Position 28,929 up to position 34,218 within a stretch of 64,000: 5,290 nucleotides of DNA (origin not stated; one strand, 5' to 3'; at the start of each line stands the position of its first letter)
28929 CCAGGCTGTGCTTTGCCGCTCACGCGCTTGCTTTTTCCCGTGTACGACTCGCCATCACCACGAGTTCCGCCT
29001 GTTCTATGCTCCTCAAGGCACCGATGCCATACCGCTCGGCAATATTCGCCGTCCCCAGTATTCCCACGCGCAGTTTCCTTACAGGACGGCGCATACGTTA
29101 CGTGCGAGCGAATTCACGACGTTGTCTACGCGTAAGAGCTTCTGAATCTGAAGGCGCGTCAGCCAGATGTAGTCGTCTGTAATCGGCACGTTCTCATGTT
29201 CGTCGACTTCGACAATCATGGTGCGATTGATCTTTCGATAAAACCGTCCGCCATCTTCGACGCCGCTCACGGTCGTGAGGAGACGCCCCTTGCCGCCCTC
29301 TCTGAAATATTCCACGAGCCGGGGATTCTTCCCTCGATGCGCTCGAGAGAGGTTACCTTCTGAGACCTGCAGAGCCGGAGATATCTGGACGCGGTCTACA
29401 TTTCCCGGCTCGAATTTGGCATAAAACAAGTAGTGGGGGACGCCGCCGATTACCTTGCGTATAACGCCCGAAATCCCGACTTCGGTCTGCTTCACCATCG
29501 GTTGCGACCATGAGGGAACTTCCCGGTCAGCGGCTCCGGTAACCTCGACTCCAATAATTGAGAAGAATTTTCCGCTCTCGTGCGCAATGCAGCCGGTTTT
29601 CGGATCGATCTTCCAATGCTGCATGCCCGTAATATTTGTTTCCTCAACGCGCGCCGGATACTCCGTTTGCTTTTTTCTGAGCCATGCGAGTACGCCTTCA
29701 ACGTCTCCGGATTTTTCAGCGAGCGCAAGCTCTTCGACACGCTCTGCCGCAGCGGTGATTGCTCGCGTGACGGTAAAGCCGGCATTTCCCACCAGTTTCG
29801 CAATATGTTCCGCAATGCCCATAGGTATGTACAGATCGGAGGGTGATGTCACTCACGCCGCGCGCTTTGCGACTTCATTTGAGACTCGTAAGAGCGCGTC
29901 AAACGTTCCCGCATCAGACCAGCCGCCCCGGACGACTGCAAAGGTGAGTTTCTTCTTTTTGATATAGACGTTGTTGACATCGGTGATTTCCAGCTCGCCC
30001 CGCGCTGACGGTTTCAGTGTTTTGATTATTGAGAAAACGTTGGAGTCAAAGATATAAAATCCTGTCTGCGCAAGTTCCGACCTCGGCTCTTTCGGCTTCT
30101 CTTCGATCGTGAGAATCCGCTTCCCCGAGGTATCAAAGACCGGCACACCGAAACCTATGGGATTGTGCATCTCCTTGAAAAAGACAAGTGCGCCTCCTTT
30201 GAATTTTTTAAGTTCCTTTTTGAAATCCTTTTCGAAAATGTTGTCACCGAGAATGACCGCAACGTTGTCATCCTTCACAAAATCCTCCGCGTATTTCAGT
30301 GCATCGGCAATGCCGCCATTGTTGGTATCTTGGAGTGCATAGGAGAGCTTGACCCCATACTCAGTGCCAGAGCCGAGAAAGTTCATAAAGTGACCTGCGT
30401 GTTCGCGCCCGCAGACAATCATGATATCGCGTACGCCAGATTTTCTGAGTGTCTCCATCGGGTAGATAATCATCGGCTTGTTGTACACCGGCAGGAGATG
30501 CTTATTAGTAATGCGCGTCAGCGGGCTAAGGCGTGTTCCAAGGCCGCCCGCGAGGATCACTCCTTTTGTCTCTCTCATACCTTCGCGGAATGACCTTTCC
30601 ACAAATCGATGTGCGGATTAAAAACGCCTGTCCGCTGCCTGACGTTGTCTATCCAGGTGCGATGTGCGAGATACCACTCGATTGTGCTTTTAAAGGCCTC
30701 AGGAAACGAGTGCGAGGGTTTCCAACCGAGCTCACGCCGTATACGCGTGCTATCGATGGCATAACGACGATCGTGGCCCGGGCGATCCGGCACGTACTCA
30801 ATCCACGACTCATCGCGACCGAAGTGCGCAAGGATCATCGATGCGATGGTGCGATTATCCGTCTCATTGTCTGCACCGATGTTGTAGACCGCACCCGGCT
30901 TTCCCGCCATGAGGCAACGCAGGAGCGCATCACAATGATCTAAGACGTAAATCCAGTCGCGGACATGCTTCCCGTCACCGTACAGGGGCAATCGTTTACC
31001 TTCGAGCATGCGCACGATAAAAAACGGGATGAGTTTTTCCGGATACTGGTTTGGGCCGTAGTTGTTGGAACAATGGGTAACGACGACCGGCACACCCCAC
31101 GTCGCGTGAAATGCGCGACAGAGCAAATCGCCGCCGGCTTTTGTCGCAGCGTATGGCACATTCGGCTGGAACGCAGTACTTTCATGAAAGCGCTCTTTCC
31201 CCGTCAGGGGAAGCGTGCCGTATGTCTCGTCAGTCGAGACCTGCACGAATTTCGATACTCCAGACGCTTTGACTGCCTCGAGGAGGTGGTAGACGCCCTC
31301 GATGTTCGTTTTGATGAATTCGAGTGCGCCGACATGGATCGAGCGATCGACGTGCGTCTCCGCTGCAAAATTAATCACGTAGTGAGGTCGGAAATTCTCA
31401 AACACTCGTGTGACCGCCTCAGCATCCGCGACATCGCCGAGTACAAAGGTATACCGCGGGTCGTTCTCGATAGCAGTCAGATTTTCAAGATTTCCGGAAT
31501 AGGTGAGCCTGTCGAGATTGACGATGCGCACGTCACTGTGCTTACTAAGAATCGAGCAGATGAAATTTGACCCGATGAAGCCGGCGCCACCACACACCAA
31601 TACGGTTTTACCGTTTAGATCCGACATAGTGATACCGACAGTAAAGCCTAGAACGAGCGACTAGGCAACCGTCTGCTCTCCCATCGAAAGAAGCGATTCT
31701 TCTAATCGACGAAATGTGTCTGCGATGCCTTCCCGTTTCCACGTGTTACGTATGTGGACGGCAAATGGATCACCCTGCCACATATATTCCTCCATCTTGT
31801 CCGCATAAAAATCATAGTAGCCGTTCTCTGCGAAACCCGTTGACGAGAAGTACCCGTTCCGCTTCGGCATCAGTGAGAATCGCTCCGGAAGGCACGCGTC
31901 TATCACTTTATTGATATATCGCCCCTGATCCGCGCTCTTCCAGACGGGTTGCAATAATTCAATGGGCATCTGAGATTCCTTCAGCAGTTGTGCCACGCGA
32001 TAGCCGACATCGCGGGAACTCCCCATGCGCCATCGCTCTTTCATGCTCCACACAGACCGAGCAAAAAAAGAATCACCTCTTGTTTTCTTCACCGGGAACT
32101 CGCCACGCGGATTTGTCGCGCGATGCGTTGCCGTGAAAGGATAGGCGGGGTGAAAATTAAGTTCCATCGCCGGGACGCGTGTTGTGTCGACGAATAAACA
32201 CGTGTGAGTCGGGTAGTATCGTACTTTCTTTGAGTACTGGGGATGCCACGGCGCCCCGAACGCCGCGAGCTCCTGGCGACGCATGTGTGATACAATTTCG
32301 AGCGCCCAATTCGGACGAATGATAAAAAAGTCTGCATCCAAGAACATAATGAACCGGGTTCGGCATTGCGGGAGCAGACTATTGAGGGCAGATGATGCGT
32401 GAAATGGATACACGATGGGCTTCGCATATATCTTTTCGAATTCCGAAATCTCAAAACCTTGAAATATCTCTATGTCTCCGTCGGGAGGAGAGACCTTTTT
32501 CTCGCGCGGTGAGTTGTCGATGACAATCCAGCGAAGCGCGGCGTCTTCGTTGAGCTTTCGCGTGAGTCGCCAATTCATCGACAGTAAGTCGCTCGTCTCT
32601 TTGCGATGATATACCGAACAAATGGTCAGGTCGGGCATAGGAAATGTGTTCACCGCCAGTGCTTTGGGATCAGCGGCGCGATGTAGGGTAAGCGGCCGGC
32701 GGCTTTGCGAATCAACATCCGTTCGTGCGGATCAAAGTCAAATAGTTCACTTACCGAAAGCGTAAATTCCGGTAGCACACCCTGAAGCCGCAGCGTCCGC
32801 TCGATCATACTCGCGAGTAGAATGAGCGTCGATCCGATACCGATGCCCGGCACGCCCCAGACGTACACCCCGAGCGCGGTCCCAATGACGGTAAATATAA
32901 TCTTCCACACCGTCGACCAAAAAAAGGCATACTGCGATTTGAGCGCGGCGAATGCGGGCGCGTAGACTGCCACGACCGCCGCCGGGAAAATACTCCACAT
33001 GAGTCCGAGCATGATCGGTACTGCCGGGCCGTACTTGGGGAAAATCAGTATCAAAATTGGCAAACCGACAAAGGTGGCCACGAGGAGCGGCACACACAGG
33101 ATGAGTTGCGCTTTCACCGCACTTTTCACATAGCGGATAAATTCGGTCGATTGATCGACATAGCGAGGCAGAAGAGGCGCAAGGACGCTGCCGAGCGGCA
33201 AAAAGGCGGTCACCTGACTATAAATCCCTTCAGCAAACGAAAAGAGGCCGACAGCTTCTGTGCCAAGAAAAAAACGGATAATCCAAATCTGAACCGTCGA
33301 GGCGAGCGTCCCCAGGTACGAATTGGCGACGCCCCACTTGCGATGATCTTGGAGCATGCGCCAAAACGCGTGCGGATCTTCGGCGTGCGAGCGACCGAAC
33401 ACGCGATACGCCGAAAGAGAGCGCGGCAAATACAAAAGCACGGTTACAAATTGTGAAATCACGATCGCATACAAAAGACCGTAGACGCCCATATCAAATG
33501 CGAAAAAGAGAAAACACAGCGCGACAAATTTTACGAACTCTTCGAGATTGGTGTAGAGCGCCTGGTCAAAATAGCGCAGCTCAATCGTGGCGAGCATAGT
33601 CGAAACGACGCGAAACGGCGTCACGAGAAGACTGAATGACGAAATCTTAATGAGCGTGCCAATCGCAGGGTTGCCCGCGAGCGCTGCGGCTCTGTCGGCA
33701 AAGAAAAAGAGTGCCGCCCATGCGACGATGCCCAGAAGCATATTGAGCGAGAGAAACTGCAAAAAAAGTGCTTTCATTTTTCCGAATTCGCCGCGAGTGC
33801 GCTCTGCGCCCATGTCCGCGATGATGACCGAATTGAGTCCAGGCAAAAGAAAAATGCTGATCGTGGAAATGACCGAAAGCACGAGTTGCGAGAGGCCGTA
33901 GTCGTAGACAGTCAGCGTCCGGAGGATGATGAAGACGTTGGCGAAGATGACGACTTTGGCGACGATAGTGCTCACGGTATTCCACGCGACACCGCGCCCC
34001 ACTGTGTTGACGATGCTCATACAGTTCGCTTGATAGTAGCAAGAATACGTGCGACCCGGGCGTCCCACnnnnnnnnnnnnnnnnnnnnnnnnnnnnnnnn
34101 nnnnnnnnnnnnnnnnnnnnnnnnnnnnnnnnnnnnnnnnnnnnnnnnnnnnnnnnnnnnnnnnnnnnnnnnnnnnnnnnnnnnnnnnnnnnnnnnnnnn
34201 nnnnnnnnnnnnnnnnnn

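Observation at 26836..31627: dTDP-2,6-dideoxy / C-methyl-branched hexose (mycarose-type) toolkit inside a cell-surface glycan island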

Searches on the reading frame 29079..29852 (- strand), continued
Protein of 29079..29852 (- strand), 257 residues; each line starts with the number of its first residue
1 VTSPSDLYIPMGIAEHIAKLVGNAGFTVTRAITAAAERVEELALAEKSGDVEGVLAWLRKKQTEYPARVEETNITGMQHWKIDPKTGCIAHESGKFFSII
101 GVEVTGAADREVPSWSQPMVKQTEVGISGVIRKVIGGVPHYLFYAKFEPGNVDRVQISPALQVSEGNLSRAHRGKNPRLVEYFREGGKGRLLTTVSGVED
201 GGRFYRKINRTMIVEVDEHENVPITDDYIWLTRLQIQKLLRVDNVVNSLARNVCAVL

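Call 57: find_encoding_contigs(protein=P0026, flank=10000, max_places=1)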
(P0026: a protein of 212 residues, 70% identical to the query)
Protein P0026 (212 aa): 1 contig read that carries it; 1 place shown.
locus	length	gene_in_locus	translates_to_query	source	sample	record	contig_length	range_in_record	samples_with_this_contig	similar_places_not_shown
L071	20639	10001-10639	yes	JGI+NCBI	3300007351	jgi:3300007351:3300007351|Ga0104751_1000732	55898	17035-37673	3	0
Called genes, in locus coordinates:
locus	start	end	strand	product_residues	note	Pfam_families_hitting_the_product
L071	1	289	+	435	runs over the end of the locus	PF03446:NAD_binding_2 (weak), PF03721:UDPG_MGDP_dh_N, PF00984:UDPG_MGDP_dh, PF03720:UDPG_MGDP_dh_C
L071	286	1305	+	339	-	PF01370:Epimerase, PF02719:Polysacc_synt_2 (faint), PF04321:RmlD_sub_bind, PF05368:NmrA (weak), PF01073:3Beta_HSD, PF07993:NAD_binding_4 (faint), PF16363:GDP_Man_Dehyd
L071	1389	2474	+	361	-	PF03016:Exostosin_GT47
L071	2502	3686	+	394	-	PF08421:Methyltransf_13, PF13489:Methyltransf_23, PF08241:Methyltransf_11, PF08242:Methyltransf_12, PF08484:Methyltransf_14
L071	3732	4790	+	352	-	PF01073:3Beta_HSD, PF01370:Epimerase, PF02719:Polysacc_synt_2 (faint), PF16363:GDP_Man_Dehyd, PF07993:NAD_binding_4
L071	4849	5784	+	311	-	PF00535:Glycos_transf_2, PF13641:Glyco_tranf_2_3 (weak)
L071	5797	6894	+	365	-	PF01073:3Beta_HSD, PF01370:Epimerase, PF02719:Polysacc_synt_2, PF04321:RmlD_sub_bind, PF16363:GDP_Man_Dehyd, PF07993:NAD_binding_4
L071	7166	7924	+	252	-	PF00483:NTP_transferase, PF12804:NTP_transf_3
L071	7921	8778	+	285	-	PF04321:RmlD_sub_bind, PF01073:3Beta_HSD (weak), PF01370:Epimerase, PF02719:Polysacc_synt_2 (weak), PF16363:GDP_Man_Dehyd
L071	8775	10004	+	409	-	PF08421:Methyltransf_13, PF13489:Methyltransf_23, PF13847:Methyltransf_31 (weak), PF08241:Methyltransf_11, PF08242:Methyltransf_12, PF13649:Methyltransf_25 (weak), PF08484:Methyltransf_14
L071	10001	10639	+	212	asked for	PF03559:Hexose_dehydrat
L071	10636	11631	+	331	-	PF01408:GFO_IDH_MocA, PF22725:GFO_IDH_MocA_C3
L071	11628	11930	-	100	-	-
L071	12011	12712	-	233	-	PF05050:Methyltransf_21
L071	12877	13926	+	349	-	PF13439:Glyco_transf_4 (weak), PF13579:Glyco_trans_4_4 (faint), PF20706:GT4-conflict, PF00534:Glycos_transf_1, PF13692:Glyco_trans_1_4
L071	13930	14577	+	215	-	PF13489:Methyltransf_23, PF08241:Methyltransf_11, PF13649:Methyltransf_25 (weak), PF01209:Ubie_methyltran (faint), PF13847:Methyltransf_31 (weak)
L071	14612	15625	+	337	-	PF01370:Epimerase, PF04321:RmlD_sub_bind, PF05368:NmrA (weak), PF16363:GDP_Man_Dehyd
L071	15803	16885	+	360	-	PF13439:Glyco_transf_4, PF13579:Glyco_trans_4_4, PF00534:Glycos_transf_1, PF13692:Glyco_trans_1_4, PF13524:Glyco_trans_1_2 (weak)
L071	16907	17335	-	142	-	PF00190:Cupin_1, PF07883:Cupin_2 (weak)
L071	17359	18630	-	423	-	PF01943:Polysacc_synt, PF13440:Polysacc_synt_3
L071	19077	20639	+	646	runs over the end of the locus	PF25788:Ig_Rha78A_N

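Call 59: find_encoding_contigs(protein=window:29079-29852:-, flank=3000, max_places=5)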
Protein window:29079-29852:- (257 aa): 1 contig read that carries it; 1 place shown.
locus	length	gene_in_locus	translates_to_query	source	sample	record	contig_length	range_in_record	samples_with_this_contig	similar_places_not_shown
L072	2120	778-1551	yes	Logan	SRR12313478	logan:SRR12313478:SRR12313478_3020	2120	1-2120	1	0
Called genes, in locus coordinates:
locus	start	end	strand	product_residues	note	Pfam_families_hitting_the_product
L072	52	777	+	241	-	PF00483:NTP_transferase, PF12804:NTP_transf_3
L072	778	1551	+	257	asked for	PF03559:Hexose_dehydrat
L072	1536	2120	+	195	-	?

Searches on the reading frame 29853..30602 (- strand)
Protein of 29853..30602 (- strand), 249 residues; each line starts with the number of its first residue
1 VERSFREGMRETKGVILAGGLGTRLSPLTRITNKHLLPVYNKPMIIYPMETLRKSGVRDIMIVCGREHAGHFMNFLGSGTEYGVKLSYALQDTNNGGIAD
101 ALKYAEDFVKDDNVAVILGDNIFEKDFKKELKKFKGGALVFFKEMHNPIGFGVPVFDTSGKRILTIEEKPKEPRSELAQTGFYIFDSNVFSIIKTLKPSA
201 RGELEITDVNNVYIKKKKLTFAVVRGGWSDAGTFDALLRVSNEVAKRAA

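Call 4: search_protein_families(library=pfam, proteins=[window:29853-30602:-], max_evalue=0.01)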
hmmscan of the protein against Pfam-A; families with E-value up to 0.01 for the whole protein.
window:29853-30602:- (249 aa): 3 families
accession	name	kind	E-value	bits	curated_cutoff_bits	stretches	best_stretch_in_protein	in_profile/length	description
PF00483.29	NTP_transferase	-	9.1e-59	199.4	21.2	1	13-246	1-244/245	Nucleotidyl transferase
PF12804.13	NTP_transf_3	-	8.4e-12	46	27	1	14-126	1-102/160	MobA-like NTP transferase domain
PF02348.25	CTP_transf_3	-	0.002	18.4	22.6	1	29-64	11-47/217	Cytidylyltransferase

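Call 7: search_protein_families(library=ncbifam, proteins=[window:29853-30602:-], max_evalue=0.001)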
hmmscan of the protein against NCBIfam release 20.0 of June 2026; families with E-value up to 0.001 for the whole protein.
window:29853-30602:- (249 aa): 33 families (the best 25 are shown)
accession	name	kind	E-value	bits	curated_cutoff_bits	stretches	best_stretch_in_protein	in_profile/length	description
TIGR01207.1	rmlA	equivalog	4.1e-71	239.4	360.65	1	13-244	1-236/286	glucose-1-phosphate thymidylyltransferase RfbA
TIGR01208.1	rmlA_long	equivalog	3.5e-63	213.6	320.25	1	13-244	1-234/353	glucose-1-phosphate thymidylyltransferase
NF012024.0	PRK15480.1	equivalog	1.3e-61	208.3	588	1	9-245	1-241/292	glucose-1-phosphate thymidylyltransferase RfbA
TIGR03992.1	Arch_glmU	subfamily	2.6e-48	164.8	292.1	1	13-245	2-228/393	bifunctional sugar-1-phosphate nucleotidylyltransferase/acetyltransferase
NF041313.1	UDPGP_AglF_Halo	equivalog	2.1e-35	122.3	400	1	13-229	2-218/234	UTP--glucose-1-phosphate uridylyltransferase AglF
NF041173.1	Sug_nt_acttase_Thmprot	equivalog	6.9e-35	120.8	600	1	13-241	2-224/405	bifunctional sugar-1-phosphate nucleotidylyltransferase/acetyltransferase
TIGR01099.1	galU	equivalog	3.6e-27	95.6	326.8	2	88-234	98-255/261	UTP--glucose-1-phosphate uridylyltransferase GalU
NF052502.1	man1P_GTase_Rv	exception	8.9e-23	80.7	440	1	13-245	2-231/352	mannose-1-phosphate guanylyltransferase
NF045761.1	NAMPUrTaseMurU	equivalog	6.7e-19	68.6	250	1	13-240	2-223/226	N-acetylmuramate alpha-1-phosphate uridylyltransferase MurU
NF003670.0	PRK05293.1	equivalog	2.2e-15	56.5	470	1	11-243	4-257/382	glucose-1-phosphate adenylyltransferase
NF041135.1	IPPtranDIPPsyn_Thcocales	equivalog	2.7e-15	56.3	580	1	13-244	2-217/419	bifunctional L-myo-inositol-1-phosphate cytidylyltransferase/CDP-L-myo-inositol myo-inositolphosphotransferase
NF009928.0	PRK13389.1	equivalog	4.8e-14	52.2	548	1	12-64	9-61/302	UTP--glucose-1-phosphate uridylyltransferase GalU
NF010934.1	PRK14354.1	equivalog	5.4e-14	51.6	450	1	14-220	2-209/447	bifunctional UDP-N-acetylglucosamine diphosphorylase/glucosamine-1-phosphate N-acetyltransferase GlmU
NF049965.1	GlMnHpPGnyltfHddC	equivalog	7.4e-14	51.9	300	1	13-194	2-176/221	D-glycero-D-manno-heptose 1-phosphate guanosyltransferase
TIGR01173.1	glmU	equivalog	8.4e-14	51.3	366.85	1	15-218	4-207/452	bifunctional UDP-N-acetylglucosamine diphosphorylase/glucosamine-1-phosphate N-acetyltransferase GlmU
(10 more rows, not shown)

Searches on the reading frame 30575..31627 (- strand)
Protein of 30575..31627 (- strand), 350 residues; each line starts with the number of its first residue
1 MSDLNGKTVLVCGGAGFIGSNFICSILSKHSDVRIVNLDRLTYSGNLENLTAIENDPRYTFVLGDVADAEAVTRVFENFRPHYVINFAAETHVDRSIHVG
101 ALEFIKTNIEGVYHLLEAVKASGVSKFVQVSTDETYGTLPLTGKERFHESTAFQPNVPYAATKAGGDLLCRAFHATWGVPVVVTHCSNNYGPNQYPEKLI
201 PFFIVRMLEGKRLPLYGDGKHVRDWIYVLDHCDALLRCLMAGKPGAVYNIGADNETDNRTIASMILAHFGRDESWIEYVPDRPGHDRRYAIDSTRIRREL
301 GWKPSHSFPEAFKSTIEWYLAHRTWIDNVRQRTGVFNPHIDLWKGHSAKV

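Call 4: search_protein_families(library=pfam, proteins=[window:30575-31627:-], max_evalue=0.01)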
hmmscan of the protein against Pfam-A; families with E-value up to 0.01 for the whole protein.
window:30575-31627:- (350 aa): 7 families
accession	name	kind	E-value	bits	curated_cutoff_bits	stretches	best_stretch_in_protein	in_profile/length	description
PF16363.11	GDP_Man_Dehyd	-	2e-75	254.8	27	1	10-314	1-331/332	GDP-mannose 4,6 dehydratase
PF01370.27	Epimerase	-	5.6e-60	203.2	20.9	1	9-251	1-240/240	NAD dependent epimerase/dehydratase family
PF02719.21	Polysacc_synt_2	-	1.5e-19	70.8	20.2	1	9-145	1-141/293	Polysaccharide biosynthesis protein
PF04321.23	RmlD_sub_bind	-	5e-13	49.2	27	1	8-174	2-140/287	RmlD substrate binding domain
PF01073.25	3Beta_HSD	-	1.5e-11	44.3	22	1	10-228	1-218/280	3-beta hydroxysteroid dehydrogenase/isomerase family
PF07993.18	NAD_binding_4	-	1e-07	31.8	20.1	1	12-188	2-206/258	Male sterility protein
PF13460.12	NAD_binding_10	-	5e-07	30.2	27.2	1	13-140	1-106/184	NAD(P)H-binding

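Call 7: search_protein_families(library=ncbifam, proteins=[window:30575-31627:-], max_evalue=0.001)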
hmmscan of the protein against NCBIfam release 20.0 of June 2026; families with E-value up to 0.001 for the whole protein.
window:30575-31627:- (350 aa): 32 families (the best 25 are shown)
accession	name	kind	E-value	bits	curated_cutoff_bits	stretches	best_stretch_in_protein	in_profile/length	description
TIGR01181.1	dTDP_gluc_dehyt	equivalog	2.1e-129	431.3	365.1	1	9-328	2-320/321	dTDP-glucose 4,6-dehydratase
NF007490.0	PRK10084.1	subfamily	1.4e-102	343.4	649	1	9-332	3-347/361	dTDP-glucose 4,6-dehydratase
NF007582.0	PRK10217.1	equivalog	3.9e-92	309.1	698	1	7-331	2-343/355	dTDP-glucose 4,6-dehydratase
TIGR04180.1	EDH_00030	hypoth_equivalog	4.5e-39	134.3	475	1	9-306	1-296/297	NAD-dependent 4,6-dehydratase LegB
TIGR01179.1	galE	equivalog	7.9e-33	113.7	262.3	1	9-321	2-327/332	UDP-glucose 4-epimerase GalE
TIGR02622.1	CDP_4_6_dhtase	equivalog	7.3e-26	91.1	278.45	1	5-322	3-333/352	CDP-glucose 4,6-dehydratase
NF007956.0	PRK10675.1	subfamily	2.1e-24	86.3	394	1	8-322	2-332/338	UDP-glucose 4-epimerase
NF011728.1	PRK15181.1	equivalog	7.2e-20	71.3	760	1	5-322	14-340/348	Vi polysaccharide biosynthesis UDP-N-acetylglucosaminuronic acid C-4 epimerase TviC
TIGR02197.1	heptose_epim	equivalog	2e-17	63.3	274.6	1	9-320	1-314/316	ADP-glyceromanno-heptose 6-epimerase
TIGR03589.1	PseB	equivalog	4.9e-17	61.9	407.75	1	4-147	2-140/324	UDP-N-acetylglucosamine 4,6-dehydratase (inverting)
TIGR01472.1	gmd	equivalog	1.1e-16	61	415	1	10-276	4-275/342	GDP-mannose 4,6-dehydratase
NF047922.1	GDPFucSynFcl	equivalog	2.4e-14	53.5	500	1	65-323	38-305/308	GDP-L-fucose synthase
TIGR03466.1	HpnA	hypoth_equivalog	2.9e-13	49.4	367.65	1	8-256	2-234/327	hopanoid-associated sugar epimerase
NF042422.1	oxyalk_red_OleD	equivalog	1.7e-12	47.4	580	1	9-246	3-222/329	2-alkyl-3-oxoalkanoate reductase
TIGR01214.1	rmlD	equivalog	1.5e-11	43.9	224.05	1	8-175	1-140/285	dTDP-4-dehydrorhamnose reductase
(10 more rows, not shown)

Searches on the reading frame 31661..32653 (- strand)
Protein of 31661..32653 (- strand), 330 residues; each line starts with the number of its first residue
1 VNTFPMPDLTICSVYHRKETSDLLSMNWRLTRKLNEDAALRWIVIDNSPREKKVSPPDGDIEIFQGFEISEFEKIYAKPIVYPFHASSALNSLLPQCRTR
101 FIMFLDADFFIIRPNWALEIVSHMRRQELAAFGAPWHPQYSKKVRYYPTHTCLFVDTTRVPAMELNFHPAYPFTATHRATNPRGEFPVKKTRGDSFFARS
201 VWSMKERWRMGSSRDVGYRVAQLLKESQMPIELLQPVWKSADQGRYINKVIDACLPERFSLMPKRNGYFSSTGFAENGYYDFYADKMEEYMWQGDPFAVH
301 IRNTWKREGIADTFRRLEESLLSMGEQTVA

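Call 4: search_protein_families(library=pfam, proteins=[window:31661-32653:-], max_evalue=0.01)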
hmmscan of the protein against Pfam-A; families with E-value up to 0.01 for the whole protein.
window:31661-32653:- (330 aa): 1 family
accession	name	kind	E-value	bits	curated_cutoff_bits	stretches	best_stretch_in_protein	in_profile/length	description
PF00535.33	Glycos_transf_2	-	0.00051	20.5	23.3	1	85-150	65-129/168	Glycosyl transferase family 2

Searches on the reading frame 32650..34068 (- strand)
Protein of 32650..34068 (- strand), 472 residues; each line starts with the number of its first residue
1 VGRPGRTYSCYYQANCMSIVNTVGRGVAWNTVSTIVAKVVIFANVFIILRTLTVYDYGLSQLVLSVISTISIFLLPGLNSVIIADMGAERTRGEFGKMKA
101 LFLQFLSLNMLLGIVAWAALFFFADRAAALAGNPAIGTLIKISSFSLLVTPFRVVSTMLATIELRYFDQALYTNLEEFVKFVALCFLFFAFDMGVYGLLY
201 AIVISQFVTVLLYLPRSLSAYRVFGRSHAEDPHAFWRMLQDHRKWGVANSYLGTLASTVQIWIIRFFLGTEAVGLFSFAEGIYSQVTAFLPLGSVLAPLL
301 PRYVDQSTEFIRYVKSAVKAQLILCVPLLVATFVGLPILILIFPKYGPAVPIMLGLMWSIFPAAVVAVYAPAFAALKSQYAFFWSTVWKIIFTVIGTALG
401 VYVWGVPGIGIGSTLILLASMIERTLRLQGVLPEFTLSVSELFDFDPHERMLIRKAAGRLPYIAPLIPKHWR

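Call 4: search_protein_families(library=pfam, proteins=[window:32650-34068:-], max_evalue=0.01)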
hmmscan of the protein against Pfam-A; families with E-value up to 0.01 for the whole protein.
window:32650-34068:- (472 aa): 2 families
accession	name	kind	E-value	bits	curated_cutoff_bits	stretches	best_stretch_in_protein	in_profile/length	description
PF13440.11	Polysacc_synt_3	-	5.7e-16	59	23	1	49-342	3-282/293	Polysaccharide biosynthesis protein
PF01943.22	Polysacc_synt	-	2.6e-15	57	28.2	1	24-303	2-273/274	Polysaccharide biosynthesis protein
